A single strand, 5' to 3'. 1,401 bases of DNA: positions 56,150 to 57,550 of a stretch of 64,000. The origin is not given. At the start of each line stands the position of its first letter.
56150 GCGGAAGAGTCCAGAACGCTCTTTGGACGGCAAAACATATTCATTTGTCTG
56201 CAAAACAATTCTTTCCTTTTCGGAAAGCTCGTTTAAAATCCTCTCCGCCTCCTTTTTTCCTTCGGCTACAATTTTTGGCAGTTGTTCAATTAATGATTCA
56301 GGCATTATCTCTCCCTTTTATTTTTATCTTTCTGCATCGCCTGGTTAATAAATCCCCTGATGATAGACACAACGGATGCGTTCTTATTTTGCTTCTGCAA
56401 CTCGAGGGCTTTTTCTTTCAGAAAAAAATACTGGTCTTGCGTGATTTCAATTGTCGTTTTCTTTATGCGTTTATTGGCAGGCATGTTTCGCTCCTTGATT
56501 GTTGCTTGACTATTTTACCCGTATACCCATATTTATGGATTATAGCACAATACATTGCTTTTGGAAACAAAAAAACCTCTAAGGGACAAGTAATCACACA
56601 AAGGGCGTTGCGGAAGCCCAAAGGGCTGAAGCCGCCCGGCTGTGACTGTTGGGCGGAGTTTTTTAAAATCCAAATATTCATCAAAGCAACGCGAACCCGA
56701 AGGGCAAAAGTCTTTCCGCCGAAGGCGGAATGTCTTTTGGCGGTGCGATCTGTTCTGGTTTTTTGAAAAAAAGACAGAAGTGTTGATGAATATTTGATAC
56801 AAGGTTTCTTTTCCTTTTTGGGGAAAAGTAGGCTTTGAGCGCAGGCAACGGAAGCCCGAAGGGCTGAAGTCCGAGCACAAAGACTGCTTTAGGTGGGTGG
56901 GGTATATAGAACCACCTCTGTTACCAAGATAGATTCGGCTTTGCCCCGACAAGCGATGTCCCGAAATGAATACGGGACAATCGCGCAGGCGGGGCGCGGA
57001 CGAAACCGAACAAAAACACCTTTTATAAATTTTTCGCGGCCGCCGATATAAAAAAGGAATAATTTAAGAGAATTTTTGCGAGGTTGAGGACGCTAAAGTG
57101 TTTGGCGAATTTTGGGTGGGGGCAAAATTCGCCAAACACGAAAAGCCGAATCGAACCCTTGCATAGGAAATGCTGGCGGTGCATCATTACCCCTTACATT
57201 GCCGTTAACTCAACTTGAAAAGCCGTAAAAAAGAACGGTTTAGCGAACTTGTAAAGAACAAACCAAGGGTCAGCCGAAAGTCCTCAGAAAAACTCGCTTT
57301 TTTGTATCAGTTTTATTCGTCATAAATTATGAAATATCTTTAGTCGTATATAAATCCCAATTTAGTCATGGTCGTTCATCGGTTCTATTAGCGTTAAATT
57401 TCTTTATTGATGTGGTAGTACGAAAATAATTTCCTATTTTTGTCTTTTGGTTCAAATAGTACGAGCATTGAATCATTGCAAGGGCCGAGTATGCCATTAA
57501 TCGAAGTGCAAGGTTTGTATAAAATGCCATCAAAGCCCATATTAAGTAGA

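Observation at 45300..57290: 10.6-kb defence segment bracketed by ~0.7-kb mosaic inverted/direct repeats containing a hairpin motif with compensatory substitutions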

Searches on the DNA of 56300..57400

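Call 13: search_rna_families(source=window, start=56300, end=57400, threshold=evalue, max_evalue=10)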
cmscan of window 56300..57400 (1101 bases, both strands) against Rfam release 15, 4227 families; matches with E-value up to 10: 4.
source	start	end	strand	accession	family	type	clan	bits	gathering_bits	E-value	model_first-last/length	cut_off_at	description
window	57037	57092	+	RF00349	snoR11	Gene; snRNA; snoRNA; CD-box;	-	18.6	50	4.2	1-90/90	no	Small nucleolar RNA R11/Z151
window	57098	57139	+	RF04145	MIR8706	Gene; miRNA;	-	18.2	95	2.2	1-101/101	no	MIR8706 microRNA precursor family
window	57287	57380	-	RF00135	snoZ223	Gene; snRNA; snoRNA; CD-box;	CL00051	17.9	45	3.1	1-94/94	no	Small nucleolar RNA Z223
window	56854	56928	-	RF02172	RFPL3-AS1_2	Gene; lncRNA;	-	13.1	40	1.6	1-71/71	no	RFPL3 antisense RNA 1 conserved region 2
